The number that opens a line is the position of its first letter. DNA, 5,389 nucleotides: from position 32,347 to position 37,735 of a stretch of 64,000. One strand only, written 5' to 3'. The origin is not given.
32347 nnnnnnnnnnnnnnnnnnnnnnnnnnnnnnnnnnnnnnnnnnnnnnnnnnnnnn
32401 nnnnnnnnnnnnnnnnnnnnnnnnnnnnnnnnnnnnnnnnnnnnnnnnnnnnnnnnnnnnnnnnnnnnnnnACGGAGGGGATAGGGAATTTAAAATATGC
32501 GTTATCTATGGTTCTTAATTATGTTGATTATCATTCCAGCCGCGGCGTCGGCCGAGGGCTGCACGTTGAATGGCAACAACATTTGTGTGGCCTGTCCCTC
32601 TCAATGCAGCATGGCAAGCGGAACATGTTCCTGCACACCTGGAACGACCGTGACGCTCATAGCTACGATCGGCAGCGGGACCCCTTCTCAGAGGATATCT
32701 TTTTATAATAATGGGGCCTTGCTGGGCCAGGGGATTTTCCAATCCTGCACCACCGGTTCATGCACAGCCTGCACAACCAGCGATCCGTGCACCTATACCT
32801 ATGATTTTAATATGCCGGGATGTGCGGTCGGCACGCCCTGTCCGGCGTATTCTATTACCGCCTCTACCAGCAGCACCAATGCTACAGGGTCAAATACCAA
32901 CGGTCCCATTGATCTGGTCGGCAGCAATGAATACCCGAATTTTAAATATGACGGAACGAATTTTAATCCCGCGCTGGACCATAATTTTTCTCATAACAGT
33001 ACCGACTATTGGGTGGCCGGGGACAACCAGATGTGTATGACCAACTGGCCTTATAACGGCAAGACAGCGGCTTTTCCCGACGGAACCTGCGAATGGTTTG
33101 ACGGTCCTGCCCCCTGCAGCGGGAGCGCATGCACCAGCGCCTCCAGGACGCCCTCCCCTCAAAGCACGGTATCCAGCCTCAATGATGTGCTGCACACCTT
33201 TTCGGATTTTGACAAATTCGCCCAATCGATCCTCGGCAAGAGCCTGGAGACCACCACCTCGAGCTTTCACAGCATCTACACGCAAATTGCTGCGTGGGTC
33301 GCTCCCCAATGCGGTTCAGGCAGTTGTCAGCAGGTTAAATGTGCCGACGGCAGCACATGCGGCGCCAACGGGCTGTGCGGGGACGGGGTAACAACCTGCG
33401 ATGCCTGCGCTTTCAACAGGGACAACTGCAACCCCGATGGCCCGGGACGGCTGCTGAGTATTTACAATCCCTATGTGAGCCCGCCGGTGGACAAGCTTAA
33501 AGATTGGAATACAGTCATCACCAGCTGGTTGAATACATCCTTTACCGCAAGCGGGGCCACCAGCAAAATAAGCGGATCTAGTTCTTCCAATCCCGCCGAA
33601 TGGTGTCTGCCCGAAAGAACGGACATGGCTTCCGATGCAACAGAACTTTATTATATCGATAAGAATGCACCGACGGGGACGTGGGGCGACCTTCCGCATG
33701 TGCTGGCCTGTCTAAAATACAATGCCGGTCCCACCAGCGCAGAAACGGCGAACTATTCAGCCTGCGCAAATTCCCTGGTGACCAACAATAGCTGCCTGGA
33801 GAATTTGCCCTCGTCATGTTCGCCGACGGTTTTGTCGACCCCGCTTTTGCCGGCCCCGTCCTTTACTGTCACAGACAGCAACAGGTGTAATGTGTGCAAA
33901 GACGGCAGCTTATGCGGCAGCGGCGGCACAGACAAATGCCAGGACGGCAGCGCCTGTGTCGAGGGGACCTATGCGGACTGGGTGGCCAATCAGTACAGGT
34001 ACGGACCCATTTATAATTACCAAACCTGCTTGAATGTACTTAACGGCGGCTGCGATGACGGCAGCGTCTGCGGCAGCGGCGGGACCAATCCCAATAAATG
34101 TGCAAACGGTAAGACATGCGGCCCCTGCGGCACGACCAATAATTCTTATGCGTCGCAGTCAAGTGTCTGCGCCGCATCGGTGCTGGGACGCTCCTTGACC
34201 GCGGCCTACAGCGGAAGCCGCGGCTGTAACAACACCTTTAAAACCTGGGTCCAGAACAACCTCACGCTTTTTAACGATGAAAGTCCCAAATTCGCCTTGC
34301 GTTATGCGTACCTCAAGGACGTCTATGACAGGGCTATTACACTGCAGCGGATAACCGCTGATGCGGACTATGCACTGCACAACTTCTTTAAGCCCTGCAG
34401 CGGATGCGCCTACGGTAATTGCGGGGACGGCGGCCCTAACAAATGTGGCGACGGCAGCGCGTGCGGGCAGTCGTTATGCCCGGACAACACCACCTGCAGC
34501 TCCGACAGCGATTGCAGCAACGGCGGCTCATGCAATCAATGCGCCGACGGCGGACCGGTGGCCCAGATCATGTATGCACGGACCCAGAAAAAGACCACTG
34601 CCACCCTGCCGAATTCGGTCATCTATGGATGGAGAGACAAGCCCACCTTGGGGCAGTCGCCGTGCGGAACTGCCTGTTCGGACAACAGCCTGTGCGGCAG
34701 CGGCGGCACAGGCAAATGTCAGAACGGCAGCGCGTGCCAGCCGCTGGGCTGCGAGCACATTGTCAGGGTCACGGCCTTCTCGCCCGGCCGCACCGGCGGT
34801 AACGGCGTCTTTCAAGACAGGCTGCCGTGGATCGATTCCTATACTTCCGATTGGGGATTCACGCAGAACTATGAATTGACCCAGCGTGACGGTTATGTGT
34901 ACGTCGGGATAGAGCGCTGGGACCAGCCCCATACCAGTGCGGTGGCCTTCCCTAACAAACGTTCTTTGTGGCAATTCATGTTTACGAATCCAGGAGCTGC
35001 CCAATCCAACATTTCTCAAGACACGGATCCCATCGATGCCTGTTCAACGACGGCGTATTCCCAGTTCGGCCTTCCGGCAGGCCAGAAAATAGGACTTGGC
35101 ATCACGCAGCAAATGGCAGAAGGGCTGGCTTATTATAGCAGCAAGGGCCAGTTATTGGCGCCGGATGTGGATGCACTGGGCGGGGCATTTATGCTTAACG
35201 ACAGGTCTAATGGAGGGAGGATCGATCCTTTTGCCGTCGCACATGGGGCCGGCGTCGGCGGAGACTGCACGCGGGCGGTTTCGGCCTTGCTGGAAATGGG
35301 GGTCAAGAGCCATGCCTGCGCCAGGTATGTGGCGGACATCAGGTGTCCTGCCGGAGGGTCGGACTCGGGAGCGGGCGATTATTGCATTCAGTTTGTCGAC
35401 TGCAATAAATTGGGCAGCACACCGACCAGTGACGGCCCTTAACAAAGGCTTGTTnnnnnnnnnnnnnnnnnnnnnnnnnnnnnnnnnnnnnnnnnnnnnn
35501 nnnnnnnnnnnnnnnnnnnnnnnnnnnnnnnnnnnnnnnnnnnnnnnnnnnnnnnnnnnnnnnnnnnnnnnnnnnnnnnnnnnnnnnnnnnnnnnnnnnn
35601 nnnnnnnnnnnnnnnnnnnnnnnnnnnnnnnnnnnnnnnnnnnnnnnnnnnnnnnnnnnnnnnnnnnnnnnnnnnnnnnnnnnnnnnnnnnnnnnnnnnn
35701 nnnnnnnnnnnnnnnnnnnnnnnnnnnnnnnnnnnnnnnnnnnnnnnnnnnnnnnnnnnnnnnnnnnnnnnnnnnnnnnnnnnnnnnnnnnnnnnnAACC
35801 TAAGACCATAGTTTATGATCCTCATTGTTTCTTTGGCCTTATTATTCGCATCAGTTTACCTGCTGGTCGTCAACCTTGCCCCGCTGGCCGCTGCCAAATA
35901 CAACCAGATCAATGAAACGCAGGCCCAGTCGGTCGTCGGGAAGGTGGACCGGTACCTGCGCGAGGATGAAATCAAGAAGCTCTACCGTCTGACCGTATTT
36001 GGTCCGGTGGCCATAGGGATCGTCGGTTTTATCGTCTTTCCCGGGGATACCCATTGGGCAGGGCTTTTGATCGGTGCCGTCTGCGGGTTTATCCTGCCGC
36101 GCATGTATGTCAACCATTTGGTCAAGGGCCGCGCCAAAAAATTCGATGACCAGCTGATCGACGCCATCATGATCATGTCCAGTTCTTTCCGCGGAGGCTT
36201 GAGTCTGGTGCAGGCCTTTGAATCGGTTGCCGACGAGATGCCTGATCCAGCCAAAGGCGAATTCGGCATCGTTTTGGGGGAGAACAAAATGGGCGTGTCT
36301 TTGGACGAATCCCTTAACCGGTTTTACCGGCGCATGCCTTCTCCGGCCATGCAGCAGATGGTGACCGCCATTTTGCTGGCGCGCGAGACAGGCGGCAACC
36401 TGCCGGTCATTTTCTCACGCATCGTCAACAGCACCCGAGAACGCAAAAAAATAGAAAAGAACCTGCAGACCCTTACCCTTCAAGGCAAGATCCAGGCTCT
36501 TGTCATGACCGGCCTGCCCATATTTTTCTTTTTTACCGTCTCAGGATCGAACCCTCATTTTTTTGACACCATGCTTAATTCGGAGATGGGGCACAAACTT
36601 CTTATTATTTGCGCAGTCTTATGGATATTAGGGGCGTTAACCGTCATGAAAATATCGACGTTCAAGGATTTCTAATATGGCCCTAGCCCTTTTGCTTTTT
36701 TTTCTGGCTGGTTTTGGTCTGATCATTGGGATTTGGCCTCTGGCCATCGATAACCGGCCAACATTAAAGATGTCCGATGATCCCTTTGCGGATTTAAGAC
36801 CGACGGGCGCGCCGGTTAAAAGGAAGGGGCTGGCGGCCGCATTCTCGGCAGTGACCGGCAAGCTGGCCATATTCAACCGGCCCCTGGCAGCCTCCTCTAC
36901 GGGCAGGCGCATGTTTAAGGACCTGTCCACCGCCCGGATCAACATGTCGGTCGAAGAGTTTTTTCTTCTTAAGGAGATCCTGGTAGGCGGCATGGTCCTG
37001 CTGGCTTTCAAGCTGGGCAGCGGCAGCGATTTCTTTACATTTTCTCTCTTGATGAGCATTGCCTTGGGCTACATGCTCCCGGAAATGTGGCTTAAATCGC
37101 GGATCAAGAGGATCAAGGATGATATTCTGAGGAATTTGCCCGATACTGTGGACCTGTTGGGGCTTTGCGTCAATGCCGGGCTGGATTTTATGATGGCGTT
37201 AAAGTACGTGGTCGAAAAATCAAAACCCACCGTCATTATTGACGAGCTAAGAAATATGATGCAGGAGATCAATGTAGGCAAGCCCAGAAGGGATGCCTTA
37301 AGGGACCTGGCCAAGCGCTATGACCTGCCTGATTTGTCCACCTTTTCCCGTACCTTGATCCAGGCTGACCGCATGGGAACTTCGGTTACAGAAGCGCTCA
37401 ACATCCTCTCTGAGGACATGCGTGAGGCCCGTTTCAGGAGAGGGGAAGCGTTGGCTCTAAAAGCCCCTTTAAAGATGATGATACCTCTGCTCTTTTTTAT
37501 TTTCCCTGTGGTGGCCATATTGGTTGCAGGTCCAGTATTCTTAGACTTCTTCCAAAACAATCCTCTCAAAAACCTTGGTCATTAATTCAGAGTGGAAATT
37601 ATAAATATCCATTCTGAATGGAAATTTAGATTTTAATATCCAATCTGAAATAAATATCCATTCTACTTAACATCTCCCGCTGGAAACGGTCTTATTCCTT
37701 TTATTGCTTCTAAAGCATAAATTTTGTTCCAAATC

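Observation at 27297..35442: Three very large cysteine-rich proteins embedded in the pilin array, two with TadE-type N-termini and one with a Sec signal and CGSGGT-KCQ-GSAC repeats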

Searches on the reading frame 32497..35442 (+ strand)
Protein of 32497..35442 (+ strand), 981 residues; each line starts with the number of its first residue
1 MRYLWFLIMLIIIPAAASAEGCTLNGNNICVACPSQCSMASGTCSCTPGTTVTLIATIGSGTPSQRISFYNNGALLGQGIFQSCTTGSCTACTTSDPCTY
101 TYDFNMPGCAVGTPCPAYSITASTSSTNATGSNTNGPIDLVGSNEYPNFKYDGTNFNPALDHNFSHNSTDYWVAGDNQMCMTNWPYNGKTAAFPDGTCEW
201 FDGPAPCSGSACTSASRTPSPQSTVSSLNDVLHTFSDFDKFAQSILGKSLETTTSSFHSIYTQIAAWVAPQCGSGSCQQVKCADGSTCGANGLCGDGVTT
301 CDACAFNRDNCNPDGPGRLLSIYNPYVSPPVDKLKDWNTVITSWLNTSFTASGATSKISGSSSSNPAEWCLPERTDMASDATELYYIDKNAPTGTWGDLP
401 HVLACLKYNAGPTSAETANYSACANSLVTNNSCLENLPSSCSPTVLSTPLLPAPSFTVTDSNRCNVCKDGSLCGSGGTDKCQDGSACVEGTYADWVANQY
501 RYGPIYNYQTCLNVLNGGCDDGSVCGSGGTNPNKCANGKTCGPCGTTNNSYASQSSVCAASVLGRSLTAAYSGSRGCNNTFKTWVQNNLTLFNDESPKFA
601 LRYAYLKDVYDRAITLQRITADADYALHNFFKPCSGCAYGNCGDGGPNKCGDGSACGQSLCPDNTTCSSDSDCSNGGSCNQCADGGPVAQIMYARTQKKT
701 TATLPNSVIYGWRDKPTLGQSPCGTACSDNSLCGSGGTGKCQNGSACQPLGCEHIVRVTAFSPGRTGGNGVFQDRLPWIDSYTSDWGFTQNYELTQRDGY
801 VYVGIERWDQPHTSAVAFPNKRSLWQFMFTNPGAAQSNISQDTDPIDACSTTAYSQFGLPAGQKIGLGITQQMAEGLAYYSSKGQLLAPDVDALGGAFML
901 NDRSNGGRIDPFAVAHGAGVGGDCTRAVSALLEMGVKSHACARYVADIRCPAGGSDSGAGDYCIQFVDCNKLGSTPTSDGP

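Call 6: search_protein_families(library=pfam, proteins=[window:32497-35442:+], max_evalue=0.1)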
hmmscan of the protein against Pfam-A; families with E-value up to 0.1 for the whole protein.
window:32497-35442:+ (981 aa): 0 families

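Call 18: find_homologous_proteins(query=window:32497-35442:+)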
Query window:32497-35442:+ (981 aa): 13 proteins with E <= 0.001 among 8000 candidates.
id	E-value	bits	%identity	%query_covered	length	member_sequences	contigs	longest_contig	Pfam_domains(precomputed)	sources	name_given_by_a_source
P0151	0.0e+0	2281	100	99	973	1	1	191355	-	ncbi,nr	ncbi:MAG: hypothetical protein KGK03_01405 [Candidatus Omnitrophica bacterium]|nr:hypothetical prote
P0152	4.3e-252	858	48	99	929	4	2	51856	PF17957.8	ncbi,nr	ncbi:MAG: hypothetical protein KGI24_07275 [Candidatus Omnitrophica bacterium]|nr:hypothetical prote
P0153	7.6e-117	410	36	99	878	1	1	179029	-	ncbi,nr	ncbi:MAG: hypothetical protein HQL12_04995 [Candidatus Omnitrophica bacterium]|nr:hypothetical prote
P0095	8.0e-109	383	36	92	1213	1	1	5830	-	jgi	jgi:hypothetical protein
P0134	1.4e-106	376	38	48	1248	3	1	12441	-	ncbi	-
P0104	3.6e-96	341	35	86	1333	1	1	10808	-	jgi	jgi:hypothetical protein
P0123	1.9e-93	332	34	47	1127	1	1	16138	-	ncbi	-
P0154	2.1e-88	316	34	49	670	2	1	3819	-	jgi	jgi:hypothetical protein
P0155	9.6e-87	310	31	95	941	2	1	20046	-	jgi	-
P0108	2.6e-86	309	35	48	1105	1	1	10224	-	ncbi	-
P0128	9.9e-77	277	30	45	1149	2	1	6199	-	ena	-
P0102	1.0e-73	267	32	48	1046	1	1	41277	-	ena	-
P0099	2.4e-58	216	33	43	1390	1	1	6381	-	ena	-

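Call 32: search_protein_families(library=ncbifam, proteins=[window:32497-35442:+], max_evalue=0.1)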
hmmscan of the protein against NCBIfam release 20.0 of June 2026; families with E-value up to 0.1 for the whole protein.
window:32497-35442:+ (981 aa): 0 families

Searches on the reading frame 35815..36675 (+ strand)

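Call 6: search_protein_families(library=pfam, proteins=[window:35815-36675:+], max_evalue=0.1)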
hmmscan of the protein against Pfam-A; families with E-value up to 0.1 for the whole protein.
window:35815-36675:+ (286 aa): 2 families
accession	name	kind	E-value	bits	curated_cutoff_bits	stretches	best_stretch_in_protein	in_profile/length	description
PF00482.28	T2SSF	-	3e-17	63.2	25.2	1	120-242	4-123/125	Type II secretion system (T2SS), protein F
PF23346.1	DUF7087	-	0.098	13.3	27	0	50-76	74-100/134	Integral membrane domain of unknown function (DUF7087)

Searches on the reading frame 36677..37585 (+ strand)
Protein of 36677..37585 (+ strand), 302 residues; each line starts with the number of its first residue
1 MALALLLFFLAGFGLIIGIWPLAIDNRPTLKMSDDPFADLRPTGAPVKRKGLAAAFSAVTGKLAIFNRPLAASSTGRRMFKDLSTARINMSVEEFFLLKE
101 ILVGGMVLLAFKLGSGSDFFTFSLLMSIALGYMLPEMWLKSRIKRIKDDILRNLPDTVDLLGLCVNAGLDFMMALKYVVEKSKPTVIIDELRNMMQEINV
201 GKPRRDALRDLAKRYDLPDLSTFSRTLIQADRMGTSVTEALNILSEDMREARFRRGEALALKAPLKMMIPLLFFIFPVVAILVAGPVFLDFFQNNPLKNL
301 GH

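Call 6: search_protein_families(library=pfam, proteins=[window:36677-37585:+], max_evalue=0.1)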
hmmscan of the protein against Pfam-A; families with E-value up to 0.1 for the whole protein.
window:36677-37585:+ (302 aa): 1 family
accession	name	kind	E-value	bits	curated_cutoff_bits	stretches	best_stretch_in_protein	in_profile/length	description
PF00482.28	T2SSF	-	5.2e-18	65.7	25.2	1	159-283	3-123/125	Type II secretion system (T2SS), protein F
